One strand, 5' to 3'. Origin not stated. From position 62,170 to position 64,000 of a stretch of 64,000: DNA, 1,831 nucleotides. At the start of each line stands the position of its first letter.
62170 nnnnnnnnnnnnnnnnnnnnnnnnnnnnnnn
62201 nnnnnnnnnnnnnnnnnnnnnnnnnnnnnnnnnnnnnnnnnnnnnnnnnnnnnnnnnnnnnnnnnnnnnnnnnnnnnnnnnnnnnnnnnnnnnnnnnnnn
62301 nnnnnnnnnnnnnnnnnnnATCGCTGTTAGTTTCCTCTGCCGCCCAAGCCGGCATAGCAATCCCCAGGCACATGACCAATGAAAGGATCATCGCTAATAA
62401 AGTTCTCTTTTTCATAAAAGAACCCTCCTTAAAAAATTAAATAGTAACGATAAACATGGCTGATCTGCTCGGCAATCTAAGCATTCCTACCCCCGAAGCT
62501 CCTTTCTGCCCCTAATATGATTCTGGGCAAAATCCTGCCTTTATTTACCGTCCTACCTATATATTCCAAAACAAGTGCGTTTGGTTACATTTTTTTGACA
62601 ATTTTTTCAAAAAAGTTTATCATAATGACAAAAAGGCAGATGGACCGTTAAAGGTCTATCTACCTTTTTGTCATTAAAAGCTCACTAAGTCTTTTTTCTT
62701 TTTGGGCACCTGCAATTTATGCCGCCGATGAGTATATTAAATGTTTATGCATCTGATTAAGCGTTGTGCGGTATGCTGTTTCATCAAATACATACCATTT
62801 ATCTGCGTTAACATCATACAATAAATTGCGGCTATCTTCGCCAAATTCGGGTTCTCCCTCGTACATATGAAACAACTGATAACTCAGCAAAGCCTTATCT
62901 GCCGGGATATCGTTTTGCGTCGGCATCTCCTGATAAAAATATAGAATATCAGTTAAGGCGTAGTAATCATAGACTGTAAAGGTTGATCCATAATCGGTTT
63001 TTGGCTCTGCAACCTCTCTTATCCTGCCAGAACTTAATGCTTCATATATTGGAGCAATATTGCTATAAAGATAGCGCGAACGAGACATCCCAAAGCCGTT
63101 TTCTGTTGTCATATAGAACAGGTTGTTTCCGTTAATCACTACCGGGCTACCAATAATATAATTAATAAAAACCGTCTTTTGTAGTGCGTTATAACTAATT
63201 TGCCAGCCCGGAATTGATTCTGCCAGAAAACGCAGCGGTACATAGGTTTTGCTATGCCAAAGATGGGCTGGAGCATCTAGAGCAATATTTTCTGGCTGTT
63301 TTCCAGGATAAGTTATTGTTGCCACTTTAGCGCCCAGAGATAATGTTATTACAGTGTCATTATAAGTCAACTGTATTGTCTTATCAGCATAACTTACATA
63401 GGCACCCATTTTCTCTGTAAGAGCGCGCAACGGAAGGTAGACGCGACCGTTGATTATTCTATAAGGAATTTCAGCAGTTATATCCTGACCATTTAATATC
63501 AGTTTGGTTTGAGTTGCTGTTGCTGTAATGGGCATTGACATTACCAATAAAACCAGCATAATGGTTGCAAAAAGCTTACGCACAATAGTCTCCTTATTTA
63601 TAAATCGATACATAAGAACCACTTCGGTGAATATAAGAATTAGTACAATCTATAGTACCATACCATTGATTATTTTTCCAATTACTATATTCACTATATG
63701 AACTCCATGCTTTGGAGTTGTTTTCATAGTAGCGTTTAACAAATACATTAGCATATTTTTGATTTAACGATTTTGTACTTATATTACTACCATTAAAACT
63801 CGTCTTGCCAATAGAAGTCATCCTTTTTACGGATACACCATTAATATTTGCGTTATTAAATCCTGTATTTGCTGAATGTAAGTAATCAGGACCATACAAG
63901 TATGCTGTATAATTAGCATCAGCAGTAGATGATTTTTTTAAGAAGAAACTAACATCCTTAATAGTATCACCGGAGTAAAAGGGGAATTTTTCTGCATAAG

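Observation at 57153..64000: Low-GC island next to tRNA-Leu(CAA) with three tandem paralogous two-gene cassettes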

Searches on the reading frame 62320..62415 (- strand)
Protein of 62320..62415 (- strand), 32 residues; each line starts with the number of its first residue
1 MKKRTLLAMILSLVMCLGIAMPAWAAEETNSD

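Call 79: search_protein_representatives(alignment_id=A8)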
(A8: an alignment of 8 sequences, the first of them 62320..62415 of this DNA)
Query: 8 sequences, 32 profile positions. Proteins with E-value up to 0.001 (for the whole library): 49; up to 1e-10: 5; up to 1e-30: 0. The best 49 are listed.
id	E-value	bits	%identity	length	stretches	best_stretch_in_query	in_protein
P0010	9.7e-16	72.9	-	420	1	1-30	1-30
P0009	1.5e-15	72.3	-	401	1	1-31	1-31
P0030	5.0e-14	67.5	-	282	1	1-26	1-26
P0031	5.7e-14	67.3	-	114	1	1-24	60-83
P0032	2.0e-13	65.5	-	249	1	1-29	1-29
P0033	8.9e-08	47.5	-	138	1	8-29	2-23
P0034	9.7e-08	47.3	-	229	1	1-30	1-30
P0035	6.7e-07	44.6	-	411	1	1-31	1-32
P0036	7.7e-06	41.3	-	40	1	3-30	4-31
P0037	2.3e-05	39.8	-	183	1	1-30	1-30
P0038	2.8e-05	39.5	-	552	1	1-29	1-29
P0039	3.5e-05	39.2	-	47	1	1-28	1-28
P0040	3.7e-05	39.1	-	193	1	2-25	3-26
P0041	4.3e-05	38.9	-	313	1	1-27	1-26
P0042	4.7e-05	38.8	-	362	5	19-30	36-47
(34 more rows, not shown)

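Call 88: find_related_loci(query=A8, collection=metagenome_contigs, flank=6000)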
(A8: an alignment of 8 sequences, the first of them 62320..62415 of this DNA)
Query A8 (32 aa) in metagenome_contigs; peptide patterns used: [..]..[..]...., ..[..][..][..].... (x = any residue, [..] = any of these).
294 stretches matched a pattern; 2 encode a relative of the query (tblastn E <= 1e-3); 2 distinct loci.
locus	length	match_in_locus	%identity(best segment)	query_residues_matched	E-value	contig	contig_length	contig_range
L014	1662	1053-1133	48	1-27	1e-8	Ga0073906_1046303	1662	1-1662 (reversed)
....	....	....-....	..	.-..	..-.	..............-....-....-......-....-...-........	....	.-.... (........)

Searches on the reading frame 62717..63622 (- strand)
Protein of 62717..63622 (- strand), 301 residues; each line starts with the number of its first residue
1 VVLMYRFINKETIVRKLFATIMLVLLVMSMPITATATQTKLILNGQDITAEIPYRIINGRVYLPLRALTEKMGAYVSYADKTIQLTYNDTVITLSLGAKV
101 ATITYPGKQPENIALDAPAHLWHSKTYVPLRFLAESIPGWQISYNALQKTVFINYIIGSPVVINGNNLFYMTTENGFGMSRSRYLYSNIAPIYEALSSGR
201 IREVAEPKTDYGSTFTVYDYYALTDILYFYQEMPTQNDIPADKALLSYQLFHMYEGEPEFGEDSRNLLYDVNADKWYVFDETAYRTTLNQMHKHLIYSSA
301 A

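Call 5: search_protein_families(library=pfam, proteins=[window:62717-63622:-], max_evalue=0.1)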
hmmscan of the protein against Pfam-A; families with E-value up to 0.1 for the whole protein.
window:62717-63622:- (301 aa): 2 families
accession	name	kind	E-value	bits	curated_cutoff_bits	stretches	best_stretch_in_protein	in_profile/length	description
PF07833.16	Cu_amine_oxidN1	-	2.6e-29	101.8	24.2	2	43-153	2-108/108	Copper amine oxidase N-terminal domain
PF15016.13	C5orf34_C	-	0.011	15.9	27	1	68-122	10-69/82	C5orf34 C-terminal domain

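Call 14: find_encoding_contigs(protein=window:62717-63622:-, flank=10000, max_places=6)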
Protein window:62717-63622:- (301 aa): no gene with exactly this product is on record in the collection.

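Call 50: search_protein_families(library=ncbifam, proteins=[window:62717-63613:-], max_evalue=0.1)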
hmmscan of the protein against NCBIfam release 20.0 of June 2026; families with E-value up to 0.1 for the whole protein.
window:62717-63613:- (298 aa): 0 families

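Call 51: find_homologous_proteins(query=window:62717-63613:-)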
Query window:62717-63613:- (298 aa): 7 proteins with E <= 0.001 among 563 candidates.
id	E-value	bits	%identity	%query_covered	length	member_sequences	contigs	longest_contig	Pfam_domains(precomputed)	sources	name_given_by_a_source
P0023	2.3e-188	642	100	97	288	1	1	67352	PF07833.17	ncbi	-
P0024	6.0e-171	585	90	97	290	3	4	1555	PF07833.17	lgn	-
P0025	1.0e-144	499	76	97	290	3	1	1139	PF07833.17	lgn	-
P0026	2.8e-135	468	70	100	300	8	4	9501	PF07833.17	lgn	-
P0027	8.3e-85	303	51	93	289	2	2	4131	PF07833.17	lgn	-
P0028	1.0e-22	99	41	50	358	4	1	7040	PF07833.17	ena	-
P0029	5.4e-7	47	33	37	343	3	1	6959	PF07833.17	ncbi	-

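Call 52: find_encoding_contigs(protein=P0026, flank=10000, max_places=4)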
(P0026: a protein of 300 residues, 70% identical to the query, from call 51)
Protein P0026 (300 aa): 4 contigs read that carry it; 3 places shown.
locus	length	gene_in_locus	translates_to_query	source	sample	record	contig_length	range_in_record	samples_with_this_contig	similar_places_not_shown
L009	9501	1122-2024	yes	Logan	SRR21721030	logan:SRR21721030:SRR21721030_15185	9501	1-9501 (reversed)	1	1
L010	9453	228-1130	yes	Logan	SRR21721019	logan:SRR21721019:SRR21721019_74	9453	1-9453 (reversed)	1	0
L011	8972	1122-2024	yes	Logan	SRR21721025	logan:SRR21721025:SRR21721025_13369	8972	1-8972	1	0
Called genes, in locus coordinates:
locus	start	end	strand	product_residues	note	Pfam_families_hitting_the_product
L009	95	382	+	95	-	-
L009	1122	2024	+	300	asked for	PF07833:Cu_amine_oxidN1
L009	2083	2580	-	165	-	PF00149:Metallophos, PF12850:Metallophos_2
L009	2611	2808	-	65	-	PF00313:CSD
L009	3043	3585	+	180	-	PF02659:Mntp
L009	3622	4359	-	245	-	PF02146:SIR2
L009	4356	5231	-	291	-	PF02588:YitT_membrane, PF10035:DUF2179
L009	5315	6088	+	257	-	-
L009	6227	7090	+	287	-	PF00763:THF_DHG_CYH, PF02882:THF_DHG_CYH_C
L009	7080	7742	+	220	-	-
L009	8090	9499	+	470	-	?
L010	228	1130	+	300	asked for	PF07833:Cu_amine_oxidN1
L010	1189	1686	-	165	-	PF00149:Metallophos, PF12850:Metallophos_2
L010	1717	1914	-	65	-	PF00313:CSD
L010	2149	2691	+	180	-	PF02659:Mntp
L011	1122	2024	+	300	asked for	PF07833:Cu_amine_oxidN1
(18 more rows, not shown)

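Call 53: find_encoding_contigs(protein=P0023, flank=10000, max_places=2)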
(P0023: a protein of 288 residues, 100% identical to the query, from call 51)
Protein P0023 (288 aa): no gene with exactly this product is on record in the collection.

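Call 66: predict_structure(alignment_id=A6)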
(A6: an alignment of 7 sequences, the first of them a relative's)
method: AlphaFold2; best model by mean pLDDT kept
length: 288 residues; sequences in the alignment: 7
mean_pLDDT: 76.8   pTM: 0.57
mean pLDDT of the five models: 76.8, 72.6, 71.7, 69.2, 64.9
residues with pLDDT >= 90: 40; 70-90: 175; 50-70: 57; < 50: 16
segments of 3 or more residues with pLDDT < 50: 15-23, 201-205
pLDDT, mean of each block of 10 residues (from residue 1): 59 46 65 76 82 78 85 82 86 80 83 81 67 77 69 87 72 86 92 68 59 86 66 90 72 90 91 86 63
secondary structure, 60 per line:
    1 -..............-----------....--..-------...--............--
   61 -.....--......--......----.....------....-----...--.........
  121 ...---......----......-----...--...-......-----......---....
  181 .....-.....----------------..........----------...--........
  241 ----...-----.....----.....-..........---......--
elements in order: H2-15 E27-30 E42-44 E47-51 H52-58 E62-66 E69-74 E77-82 E87-91 E98-101 E107-109 E112-116 H117-123 E127-132 E137-142 E148-150 E153-155 E157-162 E168-173 H177-185 E187-191 E208-217 E233-240 E253-257 E262-266 H268-277 E281-286

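Call 70: fold_search(model_id=the predicted structure, library=pdb)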
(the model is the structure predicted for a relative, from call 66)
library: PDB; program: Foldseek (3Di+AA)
matches with E <= 10: 539; with E <= 0.001: 0
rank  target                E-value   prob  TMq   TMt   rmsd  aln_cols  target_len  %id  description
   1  1spu_B                1.3e-02  0.93  0.26  0.12  14.3       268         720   11  STRUCTURE OF OXIDOREDUCTASE (released 1997-03-12)
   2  6grr_B                1.6e-02  0.95  0.26  0.12  14.0       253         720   12  Crystal structure of Escherichia coli amine oxidase mutant I342F/E573Q (released 2018-09-05)
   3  1qaf_B                1.9e-02  0.94  0.26  0.12  13.8       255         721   12  THE ACTIVE SITE BASE CONTROLS COFACTOR REACTIVITY IN ESCHERICHIA COLI AMINE OXIDASE : X-RAY CRYSTALLOGRAPHIC STUDIES W (released 1999-08-23)
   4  1qak_A                2.2e-02  0.93  0.26  0.12  14.0       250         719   12  THE ACTIVE SITE BASE CONTROLS COFACTOR REACTIVITY IN ESCHERICHIA COLI AMINE OXIDASE : X-RAY CRYSTALLOGRAPHIC STUDIES W (released 1999-08-24)
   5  1qak_B                3.3e-02  0.92  0.27  0.12  15.0       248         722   13  THE ACTIVE SITE BASE CONTROLS COFACTOR REACTIVITY IN ESCHERICHIA COLI AMINE OXIDASE : X-RAY CRYSTALLOGRAPHIC STUDIES W (released 1999-08-24)
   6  1qal_B                3.3e-02  0.90  0.26  0.12  13.8       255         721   12  THE ACTIVE SITE BASE CONTROLS COFACTOR REACTIVITY IN ESCHERICHIA COLI AMINE OXIDASE : X-RAY CRYSTALLOGRAPHIC STUDIES W (released 1999-08-24)
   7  1dyu_B                3.4e-02  0.90  0.26  0.11  13.8       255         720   12  The active site base controls cofactor reactivity in Escherichia coli amine oxidase: X-ray crystallographic studies wi (released 2000-02-29)
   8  9ex5_B                4.0e-02  0.13  0.13  0.11  18.4       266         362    7  Crystal structure of Yeast Clathrin Heavy Chain N-terminal domain bound to Epsin-5 peptide (LIDL) (released 2024-11-13)
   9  9exf_C                4.0e-02  0.09  0.11  0.11  16.9       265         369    8  Crystal structure of Yeast Clathrin Heavy Chain N-terminal domain bound to YAP1801 peptide (LIDM) (released 2024-11-13)
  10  6grr_A                4.3e-02  0.94  0.29  0.13  11.4       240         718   13  Crystal structure of Escherichia coli amine oxidase mutant I342F/E573Q (released 2018-09-05)
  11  9ex5_A                4.3e-02  0.14  0.13  0.11  17.9       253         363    7  Crystal structure of Yeast Clathrin Heavy Chain N-terminal domain bound to Epsin-5 peptide (LIDL) (released 2024-11-13)
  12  6ezz_A                4.7e-02  0.93  0.29  0.13  11.4       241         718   12  Crystal structure of Escherichia coli amine oxidase mutant E573Q (released 2018-08-29)
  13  6ezz_B                5.0e-02  0.66  0.24  0.11  17.9       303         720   10  Crystal structure of Escherichia coli amine oxidase mutant E573Q (released 2018-08-29)
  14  1oac_B                5.0e-02  0.63  0.23  0.11  18.0       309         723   11  CRYSTAL STRUCTURE OF A QUINOENZYME: COPPER AMINE OXIDASE OF ESCHERICHIA COLI AT 2 ANGSTROEMS RESOLUTION (released 1996-04-03)
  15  1oac_A                5.3e-02  0.63  0.23  0.11  18.7       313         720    9  CRYSTAL STRUCTURE OF A QUINOENZYME: COPPER AMINE OXIDASE OF ESCHERICHIA COLI AT 2 ANGSTROEMS RESOLUTION (released 1996-04-03)
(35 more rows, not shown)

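Call 102: search_protein_families(library=padloc, proteins=[window:62717-63583:-], max_evalue=0.01)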
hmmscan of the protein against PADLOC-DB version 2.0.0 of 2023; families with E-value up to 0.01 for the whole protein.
window:62717-63583:- (288 aa): 0 families

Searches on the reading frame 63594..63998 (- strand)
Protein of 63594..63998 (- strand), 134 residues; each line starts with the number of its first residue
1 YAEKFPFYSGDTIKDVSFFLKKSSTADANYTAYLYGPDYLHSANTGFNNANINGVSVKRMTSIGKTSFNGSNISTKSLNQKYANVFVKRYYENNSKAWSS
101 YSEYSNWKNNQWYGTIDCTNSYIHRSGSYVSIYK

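Call 5: search_protein_families(library=pfam, proteins=[window:63594-63998:-], max_evalue=0.1)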
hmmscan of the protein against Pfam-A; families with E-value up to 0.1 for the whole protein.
window:63594-63998:- (134 aa): 0 families

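Call 50: search_protein_families(library=ncbifam, proteins=[window:63594-63998:-], max_evalue=0.1)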
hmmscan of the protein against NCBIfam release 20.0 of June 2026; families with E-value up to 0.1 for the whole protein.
window:63594-63998:- (134 aa): 1 family
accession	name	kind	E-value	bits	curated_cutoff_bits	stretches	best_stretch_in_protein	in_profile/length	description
NF002653.0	PRK02318.2-6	equivalog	0.059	12.4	404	1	18-92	213-283/387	mannitol-1-phosphate 5-dehydrogenase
